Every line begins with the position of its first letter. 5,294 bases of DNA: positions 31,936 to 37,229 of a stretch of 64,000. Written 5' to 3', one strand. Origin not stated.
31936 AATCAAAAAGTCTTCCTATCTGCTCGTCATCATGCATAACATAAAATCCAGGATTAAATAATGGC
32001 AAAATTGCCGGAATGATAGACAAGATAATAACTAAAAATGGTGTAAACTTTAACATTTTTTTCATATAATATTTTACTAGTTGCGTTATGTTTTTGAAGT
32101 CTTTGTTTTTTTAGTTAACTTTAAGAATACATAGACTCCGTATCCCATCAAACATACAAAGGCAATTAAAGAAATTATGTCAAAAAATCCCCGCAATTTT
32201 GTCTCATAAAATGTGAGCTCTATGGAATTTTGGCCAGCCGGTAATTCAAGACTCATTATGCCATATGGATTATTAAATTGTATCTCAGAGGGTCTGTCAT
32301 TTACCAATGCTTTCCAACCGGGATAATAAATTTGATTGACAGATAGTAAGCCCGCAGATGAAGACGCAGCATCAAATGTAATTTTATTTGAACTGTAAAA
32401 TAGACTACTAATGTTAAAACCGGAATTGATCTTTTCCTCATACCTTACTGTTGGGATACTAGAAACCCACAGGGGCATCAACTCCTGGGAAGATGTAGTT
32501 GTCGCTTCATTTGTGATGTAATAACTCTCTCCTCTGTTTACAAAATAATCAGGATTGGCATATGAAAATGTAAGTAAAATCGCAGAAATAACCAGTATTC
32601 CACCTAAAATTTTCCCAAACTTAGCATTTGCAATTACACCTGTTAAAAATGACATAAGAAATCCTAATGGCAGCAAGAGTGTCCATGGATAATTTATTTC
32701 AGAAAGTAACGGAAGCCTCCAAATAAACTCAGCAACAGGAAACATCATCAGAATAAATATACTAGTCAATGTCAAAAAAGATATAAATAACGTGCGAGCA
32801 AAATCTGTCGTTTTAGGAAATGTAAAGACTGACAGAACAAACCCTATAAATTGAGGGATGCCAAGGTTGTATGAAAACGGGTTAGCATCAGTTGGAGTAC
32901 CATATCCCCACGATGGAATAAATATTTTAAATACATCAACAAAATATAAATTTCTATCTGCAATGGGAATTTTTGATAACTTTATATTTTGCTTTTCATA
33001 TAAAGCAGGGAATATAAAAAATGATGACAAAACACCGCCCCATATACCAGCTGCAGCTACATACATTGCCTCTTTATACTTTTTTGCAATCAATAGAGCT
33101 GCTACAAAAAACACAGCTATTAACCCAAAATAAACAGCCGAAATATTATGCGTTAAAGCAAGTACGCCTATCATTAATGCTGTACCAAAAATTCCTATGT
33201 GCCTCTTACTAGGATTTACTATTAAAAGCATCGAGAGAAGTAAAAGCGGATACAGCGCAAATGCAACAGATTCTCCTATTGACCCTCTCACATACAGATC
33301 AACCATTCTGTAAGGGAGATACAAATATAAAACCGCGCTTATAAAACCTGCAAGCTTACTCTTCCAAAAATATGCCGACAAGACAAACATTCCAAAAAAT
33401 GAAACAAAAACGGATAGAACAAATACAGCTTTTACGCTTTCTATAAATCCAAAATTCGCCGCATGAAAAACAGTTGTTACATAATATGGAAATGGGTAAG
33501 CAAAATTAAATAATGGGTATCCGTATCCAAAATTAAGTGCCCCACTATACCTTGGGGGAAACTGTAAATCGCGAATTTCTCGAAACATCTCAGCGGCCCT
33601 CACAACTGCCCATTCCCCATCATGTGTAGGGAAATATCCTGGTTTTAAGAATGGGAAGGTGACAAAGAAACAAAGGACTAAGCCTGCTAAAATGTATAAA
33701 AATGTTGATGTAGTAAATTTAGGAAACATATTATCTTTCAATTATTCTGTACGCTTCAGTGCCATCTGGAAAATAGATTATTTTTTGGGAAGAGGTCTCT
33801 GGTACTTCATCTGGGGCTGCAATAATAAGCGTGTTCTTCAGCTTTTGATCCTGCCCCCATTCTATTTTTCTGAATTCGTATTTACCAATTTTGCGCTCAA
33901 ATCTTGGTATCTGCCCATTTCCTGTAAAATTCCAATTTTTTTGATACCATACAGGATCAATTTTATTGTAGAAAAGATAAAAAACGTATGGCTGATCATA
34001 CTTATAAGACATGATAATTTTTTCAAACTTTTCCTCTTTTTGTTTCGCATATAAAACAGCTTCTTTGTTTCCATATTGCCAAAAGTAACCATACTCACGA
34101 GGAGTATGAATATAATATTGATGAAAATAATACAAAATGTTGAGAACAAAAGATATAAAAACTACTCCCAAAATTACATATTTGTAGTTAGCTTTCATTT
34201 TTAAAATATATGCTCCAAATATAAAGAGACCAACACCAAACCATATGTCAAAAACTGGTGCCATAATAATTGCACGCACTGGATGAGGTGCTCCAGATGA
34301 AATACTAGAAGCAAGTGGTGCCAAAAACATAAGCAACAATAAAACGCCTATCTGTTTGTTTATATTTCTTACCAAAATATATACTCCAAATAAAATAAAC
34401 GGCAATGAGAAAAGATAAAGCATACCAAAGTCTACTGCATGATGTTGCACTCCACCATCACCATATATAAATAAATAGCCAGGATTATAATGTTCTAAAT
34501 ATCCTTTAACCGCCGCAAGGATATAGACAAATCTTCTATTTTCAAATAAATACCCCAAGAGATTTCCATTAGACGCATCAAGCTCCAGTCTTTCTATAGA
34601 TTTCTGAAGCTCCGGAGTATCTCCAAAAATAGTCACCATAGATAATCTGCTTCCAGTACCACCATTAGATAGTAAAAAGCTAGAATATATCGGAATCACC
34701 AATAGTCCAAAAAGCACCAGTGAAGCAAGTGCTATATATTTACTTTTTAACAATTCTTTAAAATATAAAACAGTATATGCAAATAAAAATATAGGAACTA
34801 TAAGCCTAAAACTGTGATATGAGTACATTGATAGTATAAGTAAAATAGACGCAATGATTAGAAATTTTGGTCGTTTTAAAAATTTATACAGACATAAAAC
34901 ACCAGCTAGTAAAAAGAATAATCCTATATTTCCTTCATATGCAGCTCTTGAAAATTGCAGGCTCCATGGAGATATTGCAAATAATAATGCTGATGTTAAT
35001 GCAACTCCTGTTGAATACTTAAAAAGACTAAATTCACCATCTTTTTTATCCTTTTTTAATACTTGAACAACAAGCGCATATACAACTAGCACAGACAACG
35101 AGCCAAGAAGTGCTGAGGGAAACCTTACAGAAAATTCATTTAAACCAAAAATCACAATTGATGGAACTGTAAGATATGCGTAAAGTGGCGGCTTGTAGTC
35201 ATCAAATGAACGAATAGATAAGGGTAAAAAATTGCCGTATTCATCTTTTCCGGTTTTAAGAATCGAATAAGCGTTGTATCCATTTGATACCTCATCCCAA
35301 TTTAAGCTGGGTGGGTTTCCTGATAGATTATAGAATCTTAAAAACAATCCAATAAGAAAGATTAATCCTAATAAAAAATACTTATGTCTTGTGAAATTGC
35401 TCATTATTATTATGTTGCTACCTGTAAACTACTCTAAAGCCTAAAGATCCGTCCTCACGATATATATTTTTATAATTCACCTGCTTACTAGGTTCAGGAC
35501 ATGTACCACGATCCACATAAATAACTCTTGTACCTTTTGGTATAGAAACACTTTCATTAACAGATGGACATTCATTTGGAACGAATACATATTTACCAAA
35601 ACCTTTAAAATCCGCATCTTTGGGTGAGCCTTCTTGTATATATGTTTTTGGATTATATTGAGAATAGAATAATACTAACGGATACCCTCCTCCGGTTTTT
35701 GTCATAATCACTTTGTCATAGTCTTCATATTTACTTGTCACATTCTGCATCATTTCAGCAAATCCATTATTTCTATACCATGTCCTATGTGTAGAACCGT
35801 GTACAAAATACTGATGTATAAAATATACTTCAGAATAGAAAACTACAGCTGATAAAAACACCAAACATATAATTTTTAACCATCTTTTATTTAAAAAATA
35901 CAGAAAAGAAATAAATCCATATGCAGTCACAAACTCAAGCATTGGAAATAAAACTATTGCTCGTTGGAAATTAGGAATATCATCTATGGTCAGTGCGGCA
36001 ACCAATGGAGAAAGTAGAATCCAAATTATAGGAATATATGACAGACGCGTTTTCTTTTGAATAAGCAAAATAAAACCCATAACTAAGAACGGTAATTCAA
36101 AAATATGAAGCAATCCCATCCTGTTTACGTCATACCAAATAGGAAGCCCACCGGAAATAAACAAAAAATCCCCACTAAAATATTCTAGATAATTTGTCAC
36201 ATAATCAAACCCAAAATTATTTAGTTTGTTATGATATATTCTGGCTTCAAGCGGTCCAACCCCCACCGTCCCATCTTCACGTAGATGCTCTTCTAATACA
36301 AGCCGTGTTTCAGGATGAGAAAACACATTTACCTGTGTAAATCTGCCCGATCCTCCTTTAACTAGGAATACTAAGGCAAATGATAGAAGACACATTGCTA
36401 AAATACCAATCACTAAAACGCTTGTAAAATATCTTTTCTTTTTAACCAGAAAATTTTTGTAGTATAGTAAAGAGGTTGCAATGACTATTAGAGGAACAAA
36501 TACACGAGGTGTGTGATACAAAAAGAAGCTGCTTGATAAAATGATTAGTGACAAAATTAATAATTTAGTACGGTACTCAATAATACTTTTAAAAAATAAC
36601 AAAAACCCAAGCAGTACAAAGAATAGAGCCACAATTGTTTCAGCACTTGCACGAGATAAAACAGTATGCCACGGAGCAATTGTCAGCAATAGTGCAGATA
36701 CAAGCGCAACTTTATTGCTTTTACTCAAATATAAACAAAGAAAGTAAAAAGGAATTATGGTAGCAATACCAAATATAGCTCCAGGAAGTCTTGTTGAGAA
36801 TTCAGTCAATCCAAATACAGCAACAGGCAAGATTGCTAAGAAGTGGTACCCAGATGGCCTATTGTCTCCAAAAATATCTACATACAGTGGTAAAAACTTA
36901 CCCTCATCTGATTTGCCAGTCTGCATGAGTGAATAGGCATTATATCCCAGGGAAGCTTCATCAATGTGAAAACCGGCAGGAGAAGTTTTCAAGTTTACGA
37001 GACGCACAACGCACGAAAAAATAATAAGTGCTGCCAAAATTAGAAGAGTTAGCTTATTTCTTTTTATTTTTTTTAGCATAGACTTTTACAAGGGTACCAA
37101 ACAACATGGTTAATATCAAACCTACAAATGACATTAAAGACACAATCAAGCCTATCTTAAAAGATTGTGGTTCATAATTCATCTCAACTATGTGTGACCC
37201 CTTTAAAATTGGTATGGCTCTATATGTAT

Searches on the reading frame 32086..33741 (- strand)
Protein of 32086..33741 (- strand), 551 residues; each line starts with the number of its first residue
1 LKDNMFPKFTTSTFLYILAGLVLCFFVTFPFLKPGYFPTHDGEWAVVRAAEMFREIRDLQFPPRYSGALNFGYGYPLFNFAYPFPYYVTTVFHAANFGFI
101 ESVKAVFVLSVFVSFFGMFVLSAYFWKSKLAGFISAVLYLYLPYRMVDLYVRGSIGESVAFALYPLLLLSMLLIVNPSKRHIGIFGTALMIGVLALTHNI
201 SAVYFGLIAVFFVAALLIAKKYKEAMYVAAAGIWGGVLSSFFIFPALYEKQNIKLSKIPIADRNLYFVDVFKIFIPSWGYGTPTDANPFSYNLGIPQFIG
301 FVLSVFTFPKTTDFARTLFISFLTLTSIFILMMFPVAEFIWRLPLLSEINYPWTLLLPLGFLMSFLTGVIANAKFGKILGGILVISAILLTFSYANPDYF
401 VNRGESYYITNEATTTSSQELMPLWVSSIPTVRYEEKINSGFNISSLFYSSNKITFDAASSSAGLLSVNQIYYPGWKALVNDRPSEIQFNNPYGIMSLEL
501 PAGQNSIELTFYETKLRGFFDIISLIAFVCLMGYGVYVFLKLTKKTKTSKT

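Call 5: search_protein_families(library=pfam, proteins=[window:32086-33741:-], max_evalue=0.01)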
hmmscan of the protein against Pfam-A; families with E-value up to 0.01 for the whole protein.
window:32086-33741:- (551 aa): 1 family
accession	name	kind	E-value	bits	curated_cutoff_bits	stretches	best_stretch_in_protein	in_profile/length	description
PF10131.15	PTPS_related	-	3.4e-10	39.5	26.4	1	82-391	5-300/621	6-pyruvoyl-tetrahydropterin synthase related domain; membrane protein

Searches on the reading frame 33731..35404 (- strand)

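Call 5: search_protein_families(library=pfam, proteins=[window:33731-35404:-], max_evalue=0.01)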
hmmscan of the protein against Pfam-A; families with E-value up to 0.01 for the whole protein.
window:33731-35404:- (557 aa): 2 families
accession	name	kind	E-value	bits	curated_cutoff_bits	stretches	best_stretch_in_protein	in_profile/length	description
PF13231.12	PMT_2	-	6.2e-09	36.7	26.1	1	71-238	2-156/160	Dolichyl-phosphate-mannose-protein mannosyltransferase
PF02366.24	PMT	-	1.8e-06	28.1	22.7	1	15-240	3-231/245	Dolichyl-phosphate-mannose-protein mannosyltransferase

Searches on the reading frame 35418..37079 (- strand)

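Call 5: search_protein_families(library=pfam, proteins=[window:35418-37079:-], max_evalue=0.01)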
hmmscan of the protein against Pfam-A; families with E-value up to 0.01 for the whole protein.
window:35418-37079:- (553 aa): 1 family
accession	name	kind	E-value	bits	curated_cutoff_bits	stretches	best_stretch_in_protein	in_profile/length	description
PF13231.12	PMT_2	-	2.8e-06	28.1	26.1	1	75-229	3-155/160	Dolichyl-phosphate-mannose-protein mannosyltransferase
